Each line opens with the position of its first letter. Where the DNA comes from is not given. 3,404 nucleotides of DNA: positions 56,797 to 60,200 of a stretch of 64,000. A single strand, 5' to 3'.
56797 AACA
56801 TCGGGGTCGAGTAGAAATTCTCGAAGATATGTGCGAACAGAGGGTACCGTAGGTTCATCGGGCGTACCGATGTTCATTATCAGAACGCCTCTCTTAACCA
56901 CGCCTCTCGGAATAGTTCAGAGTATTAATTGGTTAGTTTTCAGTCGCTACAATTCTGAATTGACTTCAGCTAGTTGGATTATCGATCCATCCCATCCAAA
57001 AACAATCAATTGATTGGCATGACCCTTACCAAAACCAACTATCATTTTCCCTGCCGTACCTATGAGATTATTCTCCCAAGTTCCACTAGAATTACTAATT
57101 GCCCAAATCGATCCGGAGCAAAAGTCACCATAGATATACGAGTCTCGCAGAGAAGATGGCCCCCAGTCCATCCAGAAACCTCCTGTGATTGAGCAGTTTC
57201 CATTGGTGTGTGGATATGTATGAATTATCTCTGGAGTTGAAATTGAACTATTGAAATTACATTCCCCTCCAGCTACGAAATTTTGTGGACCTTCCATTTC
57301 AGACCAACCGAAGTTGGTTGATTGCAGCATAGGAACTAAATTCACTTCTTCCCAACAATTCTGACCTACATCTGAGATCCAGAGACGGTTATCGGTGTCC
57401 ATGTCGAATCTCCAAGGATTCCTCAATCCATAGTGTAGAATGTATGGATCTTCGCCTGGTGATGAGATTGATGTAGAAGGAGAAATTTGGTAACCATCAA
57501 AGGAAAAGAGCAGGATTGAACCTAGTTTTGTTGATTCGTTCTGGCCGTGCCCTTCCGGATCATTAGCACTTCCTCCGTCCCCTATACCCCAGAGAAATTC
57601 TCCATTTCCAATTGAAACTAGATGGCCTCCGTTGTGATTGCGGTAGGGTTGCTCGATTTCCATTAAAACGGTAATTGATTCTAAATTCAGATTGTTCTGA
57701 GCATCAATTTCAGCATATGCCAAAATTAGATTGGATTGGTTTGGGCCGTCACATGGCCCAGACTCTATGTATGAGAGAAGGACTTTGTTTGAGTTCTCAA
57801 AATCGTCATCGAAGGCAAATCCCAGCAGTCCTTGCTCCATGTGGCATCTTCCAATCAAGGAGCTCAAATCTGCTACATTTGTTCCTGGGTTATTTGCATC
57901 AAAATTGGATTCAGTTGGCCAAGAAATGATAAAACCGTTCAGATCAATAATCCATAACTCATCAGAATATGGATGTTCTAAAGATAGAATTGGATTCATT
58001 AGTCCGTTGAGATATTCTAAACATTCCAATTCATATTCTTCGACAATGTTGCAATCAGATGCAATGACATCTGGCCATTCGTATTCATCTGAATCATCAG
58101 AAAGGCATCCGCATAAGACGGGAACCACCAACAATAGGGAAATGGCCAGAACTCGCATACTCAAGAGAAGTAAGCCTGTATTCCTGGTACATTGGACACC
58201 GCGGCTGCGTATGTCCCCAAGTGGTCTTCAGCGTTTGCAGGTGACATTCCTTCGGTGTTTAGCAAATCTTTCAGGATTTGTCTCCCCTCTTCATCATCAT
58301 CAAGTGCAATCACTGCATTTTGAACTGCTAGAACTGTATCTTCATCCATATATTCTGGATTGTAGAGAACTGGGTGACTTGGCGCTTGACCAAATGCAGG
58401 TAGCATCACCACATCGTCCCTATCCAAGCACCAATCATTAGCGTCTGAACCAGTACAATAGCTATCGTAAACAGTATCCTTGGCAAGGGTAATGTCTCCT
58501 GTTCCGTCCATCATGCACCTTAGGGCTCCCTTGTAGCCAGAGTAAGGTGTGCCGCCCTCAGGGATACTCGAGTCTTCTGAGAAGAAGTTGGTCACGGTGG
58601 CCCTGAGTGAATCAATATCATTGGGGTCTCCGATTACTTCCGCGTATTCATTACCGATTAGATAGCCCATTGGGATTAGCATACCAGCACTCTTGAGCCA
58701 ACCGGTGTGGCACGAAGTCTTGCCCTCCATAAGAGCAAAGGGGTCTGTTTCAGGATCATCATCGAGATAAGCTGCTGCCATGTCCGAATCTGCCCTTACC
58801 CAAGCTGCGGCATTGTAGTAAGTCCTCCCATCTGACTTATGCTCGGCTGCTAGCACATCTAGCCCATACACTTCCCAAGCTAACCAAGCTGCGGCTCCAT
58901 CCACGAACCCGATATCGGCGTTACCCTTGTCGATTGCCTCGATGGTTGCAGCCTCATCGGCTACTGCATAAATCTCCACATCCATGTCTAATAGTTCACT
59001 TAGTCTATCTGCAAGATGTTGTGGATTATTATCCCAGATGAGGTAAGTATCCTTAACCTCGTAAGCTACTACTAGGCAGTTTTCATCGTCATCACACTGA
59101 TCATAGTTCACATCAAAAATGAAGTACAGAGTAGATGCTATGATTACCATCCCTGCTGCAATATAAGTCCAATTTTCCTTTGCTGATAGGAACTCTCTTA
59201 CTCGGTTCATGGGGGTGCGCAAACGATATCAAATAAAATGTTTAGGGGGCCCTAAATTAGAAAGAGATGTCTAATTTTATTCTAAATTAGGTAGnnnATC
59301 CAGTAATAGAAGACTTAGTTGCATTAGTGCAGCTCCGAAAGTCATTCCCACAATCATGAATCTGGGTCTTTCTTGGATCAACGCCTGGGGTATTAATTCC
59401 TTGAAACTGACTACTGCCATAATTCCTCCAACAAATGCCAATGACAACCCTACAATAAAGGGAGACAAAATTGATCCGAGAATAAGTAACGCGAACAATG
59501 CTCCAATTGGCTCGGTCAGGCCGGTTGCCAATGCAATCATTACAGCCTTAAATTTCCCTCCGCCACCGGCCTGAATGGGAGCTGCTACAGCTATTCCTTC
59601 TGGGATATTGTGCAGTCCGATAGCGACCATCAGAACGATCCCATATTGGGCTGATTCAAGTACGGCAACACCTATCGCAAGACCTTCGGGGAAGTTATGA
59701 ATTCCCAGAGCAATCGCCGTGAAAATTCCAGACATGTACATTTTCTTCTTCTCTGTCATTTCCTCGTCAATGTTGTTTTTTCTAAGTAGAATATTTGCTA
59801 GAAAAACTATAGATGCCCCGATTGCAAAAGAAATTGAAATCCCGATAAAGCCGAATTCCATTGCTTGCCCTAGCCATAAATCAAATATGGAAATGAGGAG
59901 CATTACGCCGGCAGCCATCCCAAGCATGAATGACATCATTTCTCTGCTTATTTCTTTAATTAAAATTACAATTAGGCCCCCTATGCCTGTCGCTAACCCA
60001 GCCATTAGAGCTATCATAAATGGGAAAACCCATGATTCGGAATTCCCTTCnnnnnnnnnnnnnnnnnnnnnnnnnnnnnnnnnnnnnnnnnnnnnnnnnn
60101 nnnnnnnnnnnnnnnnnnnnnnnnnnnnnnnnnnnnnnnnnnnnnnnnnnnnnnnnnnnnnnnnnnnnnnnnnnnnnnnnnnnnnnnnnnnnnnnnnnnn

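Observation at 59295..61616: PA-domain M28 peptidase-like ectodomain fused to a ZupT-like ZIP metal transporter, adjacent to the transferrin homologue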

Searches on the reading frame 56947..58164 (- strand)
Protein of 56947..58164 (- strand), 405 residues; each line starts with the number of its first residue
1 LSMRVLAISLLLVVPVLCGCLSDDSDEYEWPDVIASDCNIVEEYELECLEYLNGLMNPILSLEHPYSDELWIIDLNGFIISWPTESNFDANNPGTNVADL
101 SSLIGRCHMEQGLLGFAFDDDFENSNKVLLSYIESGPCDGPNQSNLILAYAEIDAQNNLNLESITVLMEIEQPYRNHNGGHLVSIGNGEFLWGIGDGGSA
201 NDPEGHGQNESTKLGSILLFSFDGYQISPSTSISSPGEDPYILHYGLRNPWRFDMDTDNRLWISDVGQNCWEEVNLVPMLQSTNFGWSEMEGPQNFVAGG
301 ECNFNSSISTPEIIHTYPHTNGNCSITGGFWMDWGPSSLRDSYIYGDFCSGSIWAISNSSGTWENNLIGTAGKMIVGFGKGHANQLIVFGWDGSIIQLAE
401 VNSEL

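Call 3: search_protein_families(library=pfam, proteins=[window:56947-58164:-], max_evalue=0.01)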
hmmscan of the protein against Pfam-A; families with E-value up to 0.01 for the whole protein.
window:56947-58164:- (405 aa): 1 family
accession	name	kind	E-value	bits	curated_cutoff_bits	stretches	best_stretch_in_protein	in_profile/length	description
PF07995.17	GSDH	-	2e-20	73.8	25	1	107-296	45-228/332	Glucose / Sorbosone dehydrogenase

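Call 4: search_protein_families(library=ncbifam, proteins=[window:56947-58164:-], max_evalue=0.01)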
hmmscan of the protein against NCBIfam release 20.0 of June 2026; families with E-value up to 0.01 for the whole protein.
window:56947-58164:- (405 aa): 1 family
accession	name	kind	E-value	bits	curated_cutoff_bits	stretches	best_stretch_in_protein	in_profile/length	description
TIGR03606.1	non_repeat_PQQ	subfamily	2.8e-08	33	434.55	1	108-295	77-275/454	glucose/sorbosone family PQQ-dependent dehydrogenase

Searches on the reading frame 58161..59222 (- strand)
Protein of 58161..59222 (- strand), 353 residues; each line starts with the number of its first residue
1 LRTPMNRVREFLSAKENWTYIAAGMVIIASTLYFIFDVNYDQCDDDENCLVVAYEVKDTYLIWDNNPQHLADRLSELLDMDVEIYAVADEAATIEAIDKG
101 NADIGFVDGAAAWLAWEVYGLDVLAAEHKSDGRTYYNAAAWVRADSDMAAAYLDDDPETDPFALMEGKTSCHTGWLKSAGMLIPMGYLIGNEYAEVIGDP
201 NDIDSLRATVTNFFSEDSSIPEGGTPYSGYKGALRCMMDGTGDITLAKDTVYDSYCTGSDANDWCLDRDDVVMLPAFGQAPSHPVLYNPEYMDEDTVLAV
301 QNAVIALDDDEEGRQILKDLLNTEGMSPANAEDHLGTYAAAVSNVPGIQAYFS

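Call 3: search_protein_families(library=pfam, proteins=[window:58161-59222:-], max_evalue=0.01)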
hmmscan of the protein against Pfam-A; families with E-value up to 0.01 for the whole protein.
window:58161-59222:- (353 aa): 2 families
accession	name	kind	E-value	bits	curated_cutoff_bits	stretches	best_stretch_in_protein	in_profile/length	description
PF12974.12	Phosphonate-bd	-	3.4e-23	82.7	27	1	68-333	17-241/242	ABC transporter, phosphonate, periplasmic substrate-binding protein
PF00405.22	Transferrin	-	2.6e-16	60.2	20.3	2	83-221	30-154/328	Transferrin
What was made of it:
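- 58161..59210 (-): Co-regulated neighbour: TM-anchored monolobal transferrin-like / PhnD-fold binding protein. Pfam Transferrin and Phosphonate-bd (call 3).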

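Call 4: search_protein_families(library=ncbifam, proteins=[window:58161-59222:-], max_evalue=0.01)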
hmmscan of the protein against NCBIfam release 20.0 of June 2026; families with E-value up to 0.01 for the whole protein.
window:58161-59222:- (353 aa): 3 families
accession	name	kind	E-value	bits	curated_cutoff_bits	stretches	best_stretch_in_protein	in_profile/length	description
TIGR01098.1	3A0109s03R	subfamily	6.4e-11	42.2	112.05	1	65-190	48-163/253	phosphate/phosphite/phosphonate ABC transporter substrate-binding protein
TIGR03431.1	PhnD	equivalog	1.4e-07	31.2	261.1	1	68-155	47-132/288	phosphonate ABC transporter substrate-binding protein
TIGR04553.1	ABC_peri_selen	hypoth_equivalog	0.0018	17.7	250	0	68-111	20-63/266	putative selenate ABC transporter substrate-binding protein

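Call 42: find_homologous_proteins(query=window:58161-59210:-, max_evalue=0.00001)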
Query window:58161-59210:- (349 aa): 636 proteins with E <= 0.00001 among 3693 candidates; the best 120 are listed.
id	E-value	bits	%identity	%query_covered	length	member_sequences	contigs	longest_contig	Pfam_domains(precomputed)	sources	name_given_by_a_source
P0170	3.8e-226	768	96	100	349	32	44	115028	PF00405.23,PF12974.13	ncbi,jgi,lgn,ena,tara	tara:strand:- start:1 stop:1050 length:1050 start_codon:yes stop_codon:yes gene_type:complete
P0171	1.9e-220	749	55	87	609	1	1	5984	PF00405.23,PF12974.13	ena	-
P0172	1.7e-209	713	59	87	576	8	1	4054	PF00405.23,PF12974.13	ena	-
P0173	3.2e-199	679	55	87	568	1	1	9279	PF00405.23,PF12974.13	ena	-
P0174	5.5e-193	659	52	87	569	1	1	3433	PF00405.23,PF12974.13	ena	-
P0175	6.2e-188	642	57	87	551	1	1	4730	PF00405.23,PF12974.13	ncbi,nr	ncbi:MAG: PhnD/SsuA/transferrin family substrate-binding protein, partial [Candidatus Thermoplasmato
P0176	1.6e-187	641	61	74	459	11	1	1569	PF00405.23,PF12974.13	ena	-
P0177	4.9e-181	620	56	87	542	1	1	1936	PF00405.23,PF12974.13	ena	-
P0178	6.0e-178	609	47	87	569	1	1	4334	PF00405.23,PF12974.13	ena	-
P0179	4.5e-174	597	76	97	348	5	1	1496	PF00405.23,PF12974.13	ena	-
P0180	9.0e-173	592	76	97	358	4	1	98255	PF00405.23,PF12974.13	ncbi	-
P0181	4.5e-171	587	75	97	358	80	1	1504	PF00405.23,PF12974.13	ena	-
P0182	6.0e-171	586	77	97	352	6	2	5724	PF00405.23,PF12974.13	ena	-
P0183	1.0e-169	582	74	97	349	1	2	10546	PF00405.23,PF12974.13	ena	-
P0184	1.1e-169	582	74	97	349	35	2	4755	PF00405.23,PF12974.13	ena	-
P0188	3.1e-169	581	72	99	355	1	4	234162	PF00405.23,PF12974.13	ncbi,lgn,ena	-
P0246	4.3e-151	521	67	97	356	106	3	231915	PF00405.23,PF12974.13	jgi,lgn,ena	-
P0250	1.2e-148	513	63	100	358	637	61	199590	PF00405.23,PF12974.13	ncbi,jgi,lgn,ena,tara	tara:strand:- start:445 stop:1521 length:1077 start_codon:yes stop_codon:yes gene_type:complete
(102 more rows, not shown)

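Call 43: find_encoding_contigs(protein=P0188, flank=7000, max_places=1)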
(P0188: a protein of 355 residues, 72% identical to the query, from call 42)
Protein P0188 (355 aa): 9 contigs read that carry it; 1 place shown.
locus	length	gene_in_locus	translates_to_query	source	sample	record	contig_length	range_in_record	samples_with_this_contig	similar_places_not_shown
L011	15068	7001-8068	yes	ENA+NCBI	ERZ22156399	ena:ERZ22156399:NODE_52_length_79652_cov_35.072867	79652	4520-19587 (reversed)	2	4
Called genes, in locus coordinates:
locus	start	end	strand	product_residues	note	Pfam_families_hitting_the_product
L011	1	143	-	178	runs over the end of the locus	PF00075:RNase_H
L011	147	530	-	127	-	PF01597:GCV_H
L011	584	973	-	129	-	-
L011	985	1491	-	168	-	PF03266:NTPase_1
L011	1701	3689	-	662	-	PF07669:Eco57I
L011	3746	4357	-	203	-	-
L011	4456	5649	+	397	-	PF00180:Iso_dh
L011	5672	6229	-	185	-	-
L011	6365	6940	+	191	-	PF03009:GDPD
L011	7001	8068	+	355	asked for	PF00405:Transferrin, PF12974:Phosphonate-bd, PF00405:Transferrin (weak)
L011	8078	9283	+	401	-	PF07995:GSDH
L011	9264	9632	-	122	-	PF02261:Asp_decarbox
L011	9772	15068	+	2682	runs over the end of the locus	-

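Call 44: find_encoding_contigs(protein=P0250, flank=7000, max_places=2)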
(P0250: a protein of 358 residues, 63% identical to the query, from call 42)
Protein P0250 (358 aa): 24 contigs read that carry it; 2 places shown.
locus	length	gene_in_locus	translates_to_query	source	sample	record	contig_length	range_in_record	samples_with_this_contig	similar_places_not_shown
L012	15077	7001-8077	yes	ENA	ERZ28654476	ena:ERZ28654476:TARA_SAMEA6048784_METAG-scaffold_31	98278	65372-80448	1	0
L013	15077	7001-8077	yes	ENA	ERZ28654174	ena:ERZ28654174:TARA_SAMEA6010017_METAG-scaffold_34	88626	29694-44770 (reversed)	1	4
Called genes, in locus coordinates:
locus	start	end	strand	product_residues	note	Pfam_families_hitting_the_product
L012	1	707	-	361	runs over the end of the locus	PF01497:Peripla_BP_2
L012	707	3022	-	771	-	PF07495:Y_Y_Y (faint), PF13620:CarboxypepD_reg (weak)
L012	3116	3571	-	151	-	PF00258:Flavodoxin_1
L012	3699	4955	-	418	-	PF07692:Fea1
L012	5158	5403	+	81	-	-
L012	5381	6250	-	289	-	PF00528:BPD_transp_1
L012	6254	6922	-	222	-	PF00005:ABC_tran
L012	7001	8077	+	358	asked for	PF00405:Transferrin, PF12974:Phosphonate-bd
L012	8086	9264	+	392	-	PF07995:GSDH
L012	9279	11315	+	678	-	-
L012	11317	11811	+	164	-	-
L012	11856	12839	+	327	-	-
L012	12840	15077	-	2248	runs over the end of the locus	-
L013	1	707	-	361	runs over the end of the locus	PF01497:Peripla_BP_2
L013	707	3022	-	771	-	PF07495:Y_Y_Y (faint), PF13620:CarboxypepD_reg (weak)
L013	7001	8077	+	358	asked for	PF00405:Transferrin, PF12974:Phosphonate-bd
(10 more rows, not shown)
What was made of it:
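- In L012 a flavodoxin gene lies directly downstream of Fea1 on the same strand (call 44).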

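Call 45: find_encoding_contigs(protein=P0246, flank=7000, max_places=1)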
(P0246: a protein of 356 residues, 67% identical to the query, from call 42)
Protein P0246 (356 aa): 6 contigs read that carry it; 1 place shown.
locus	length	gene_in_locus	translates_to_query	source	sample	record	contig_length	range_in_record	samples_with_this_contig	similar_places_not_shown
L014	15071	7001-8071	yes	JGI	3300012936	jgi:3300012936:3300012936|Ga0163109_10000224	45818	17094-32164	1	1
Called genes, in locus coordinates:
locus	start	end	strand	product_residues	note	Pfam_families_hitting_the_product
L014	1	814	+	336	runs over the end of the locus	PF01210:NAD_Gly3P_dh_N, PF03446:NAD_binding_2 (weak), PF03807:F420_oxidored, PF07479:NAD_Gly3P_dh_C, PF20618:GPD_NAD_C_bact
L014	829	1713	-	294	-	PF00528:BPD_transp_1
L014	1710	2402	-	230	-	PF00005:ABC_tran, PF13191:AAA_16 (weak)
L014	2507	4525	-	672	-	PF00405:Transferrin (weak), PF12974:Phosphonate-bd, PF00405:Transferrin, PF12974:Phosphonate-bd (weak)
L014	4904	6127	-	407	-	PF07692:Fea1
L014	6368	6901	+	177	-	PF03009:GDPD (weak)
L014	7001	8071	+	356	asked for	PF00405:Transferrin, PF12974:Phosphonate-bd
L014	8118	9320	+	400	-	PF07995:GSDH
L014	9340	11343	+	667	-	-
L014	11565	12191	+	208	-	-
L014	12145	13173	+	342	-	PF13428:TPR_14 (faint), PF14559:TPR_19 (faint)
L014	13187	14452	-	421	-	PF05221:AdoHcyase, PF00670:AdoHcyase_NAD, PF02826:2-Hacid_dh_C, PF07991:KARI_N (faint)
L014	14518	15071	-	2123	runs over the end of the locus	PF13517:FG-GAP_3 (faint)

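Call 60: search_solved_structures(query=window:58161-59210:-, max_evalue=0.001, show_alignments=2)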
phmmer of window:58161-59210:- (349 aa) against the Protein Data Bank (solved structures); distinct sequences matched with E-value up to 0.001: 94 (the best 60 are shown).
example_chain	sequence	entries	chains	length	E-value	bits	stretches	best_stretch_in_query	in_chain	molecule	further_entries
1ce2_A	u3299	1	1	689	5.6e-22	81.6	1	90-274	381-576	PROTEIN (LACTOFERRIN)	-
1biy_A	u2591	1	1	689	6.8e-22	81.4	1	90-274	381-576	LACTOFERRIN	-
1blf_A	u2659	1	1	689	1.2e-21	80.6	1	89-271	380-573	LACTOFERRIN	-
1aiv_A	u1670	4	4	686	2.1e-20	76.4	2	65-274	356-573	OVOTRANSFERRIN | serum transferrin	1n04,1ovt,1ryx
8fei_A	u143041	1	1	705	2.3e-20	76.4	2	65-274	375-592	Ovotransferrin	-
2d3i_A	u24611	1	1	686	2.3e-20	76.3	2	65-274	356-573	Ovotransferrin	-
1f9b_A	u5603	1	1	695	3.6e-20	75.7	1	87-264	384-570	LACTOTRANSFERRIN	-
1b1x_A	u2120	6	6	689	3.6e-20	75.7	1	87-264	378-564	LACTOFERRIN | Lactotransferrin | PROTEIN (LACTOFERRIN)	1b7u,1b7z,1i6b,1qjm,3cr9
1aov_A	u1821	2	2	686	4.2e-20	75.5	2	90-250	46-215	APO-OVOTRANSFERRIN | DUCK OVOTRANSFERRIN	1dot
1jw1_A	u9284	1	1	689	1.1e-18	70.9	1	86-274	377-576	LACTOFERRIN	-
1n76_A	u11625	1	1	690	1.7e-18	70.2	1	89-264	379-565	LACTOFERRIN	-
2bjj_X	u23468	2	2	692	1.8e-18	70.1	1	89-264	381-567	LACTOTRANSFERRIN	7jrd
1h76_A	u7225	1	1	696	2.1e-18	69.9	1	88-267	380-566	SEROTRANSFERRIN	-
1bka_A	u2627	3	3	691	2.3e-18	69.7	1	89-264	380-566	LACTOFERRIN | Lactotransferrin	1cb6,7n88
1b0l_A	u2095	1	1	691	2.3e-18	69.7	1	89-264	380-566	PROTEIN (LACTOFERRIN)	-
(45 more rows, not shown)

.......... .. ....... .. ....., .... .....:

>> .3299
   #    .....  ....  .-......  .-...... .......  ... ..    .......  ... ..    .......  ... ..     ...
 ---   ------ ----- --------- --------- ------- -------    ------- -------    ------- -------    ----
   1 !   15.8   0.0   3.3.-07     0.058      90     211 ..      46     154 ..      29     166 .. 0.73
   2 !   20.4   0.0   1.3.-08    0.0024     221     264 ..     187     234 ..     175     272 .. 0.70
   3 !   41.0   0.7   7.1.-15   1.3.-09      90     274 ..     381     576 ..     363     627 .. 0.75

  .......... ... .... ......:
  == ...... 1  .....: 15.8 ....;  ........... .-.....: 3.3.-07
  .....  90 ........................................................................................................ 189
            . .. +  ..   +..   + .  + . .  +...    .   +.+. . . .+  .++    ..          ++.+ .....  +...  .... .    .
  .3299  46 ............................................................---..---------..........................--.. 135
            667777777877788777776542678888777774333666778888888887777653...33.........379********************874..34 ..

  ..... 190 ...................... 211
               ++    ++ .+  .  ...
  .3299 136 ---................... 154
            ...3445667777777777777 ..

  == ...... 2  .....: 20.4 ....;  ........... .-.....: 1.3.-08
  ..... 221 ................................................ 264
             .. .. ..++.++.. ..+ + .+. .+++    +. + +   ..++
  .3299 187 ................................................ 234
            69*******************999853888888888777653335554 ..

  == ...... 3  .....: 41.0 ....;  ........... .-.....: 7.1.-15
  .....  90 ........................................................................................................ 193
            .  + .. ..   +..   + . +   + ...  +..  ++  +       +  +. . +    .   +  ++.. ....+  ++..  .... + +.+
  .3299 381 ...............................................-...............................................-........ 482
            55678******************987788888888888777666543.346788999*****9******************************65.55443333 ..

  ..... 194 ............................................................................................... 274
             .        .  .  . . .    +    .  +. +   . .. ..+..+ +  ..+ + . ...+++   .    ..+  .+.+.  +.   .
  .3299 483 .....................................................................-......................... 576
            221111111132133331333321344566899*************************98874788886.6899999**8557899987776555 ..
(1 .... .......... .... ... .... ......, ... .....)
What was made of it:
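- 58161..59210 (-): The best PDB sequence hits are lactoferrins and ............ (call 60).
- The transferrin homologue is genuine and immediately downstream (calls 3, 60).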

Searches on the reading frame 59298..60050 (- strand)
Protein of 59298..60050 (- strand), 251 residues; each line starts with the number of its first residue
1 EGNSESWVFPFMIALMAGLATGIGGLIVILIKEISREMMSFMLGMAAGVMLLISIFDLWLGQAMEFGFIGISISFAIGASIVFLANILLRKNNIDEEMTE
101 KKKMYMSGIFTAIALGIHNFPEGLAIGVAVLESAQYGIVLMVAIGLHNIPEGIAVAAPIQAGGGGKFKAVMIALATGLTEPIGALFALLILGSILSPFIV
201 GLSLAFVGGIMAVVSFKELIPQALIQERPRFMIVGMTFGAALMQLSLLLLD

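Call 54: find_homologous_proteins(query=window:59298-60050:-, max_evalue=1e-10)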
Query window:59298-60050:- (251 aa): 6550 proteins with E <= 1e-10 among 8000 candidates; the best 120 are listed.
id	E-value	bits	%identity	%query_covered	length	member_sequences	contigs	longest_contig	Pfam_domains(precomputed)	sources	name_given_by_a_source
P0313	1.3e-104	367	71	100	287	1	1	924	PF02535.29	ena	-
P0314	1.5e-102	360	70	100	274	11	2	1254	PF02535.29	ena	-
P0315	6.2e-93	329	68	94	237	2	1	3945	PF02535.29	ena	-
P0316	2.4e-78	281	77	71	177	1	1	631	PF02535.29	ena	-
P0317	1.7e-76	275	84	56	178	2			PF02535.29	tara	tara:strand:- start:689 stop:1225 length:537 start_codon:yes stop_codon:yes gene_type:complete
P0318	6.1e-75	270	69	78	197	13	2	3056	PF02535.29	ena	-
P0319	8.8e-74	266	74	70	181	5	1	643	PF02535.29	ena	-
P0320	4.7e-72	260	83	58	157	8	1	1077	PF02535.29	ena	-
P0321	3.7e-65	238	77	61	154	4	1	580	PF02535.29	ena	-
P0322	1.0e-60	223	76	59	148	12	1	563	PF02535.29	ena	-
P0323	2.7e-60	222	65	68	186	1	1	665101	PF02535.29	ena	-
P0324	2.7e-48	183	43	95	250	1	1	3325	PF02535.29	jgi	jgi:ZIP family zinc transporter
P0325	1.3e-46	177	42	99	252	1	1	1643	PF02535.29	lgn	-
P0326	1.6e-45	173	42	95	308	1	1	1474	PF02535.29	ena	-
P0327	4.1e-45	172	40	99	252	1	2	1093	PF02535.29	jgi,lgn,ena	-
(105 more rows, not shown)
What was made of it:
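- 59298..60038 (-): ZupT-like ZIP permease, 8 TM helices (residues 527-773). The HNFPEG and HNIPEG metal-site motifs lie at 59595..59699. Standalone ZupT homologues at about 40% identity (call 54).
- Closest known: ZupT / GufA-type ZIP transporters. Same: About 40% identity to standalone bacterial ZupT proteins (call 54).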
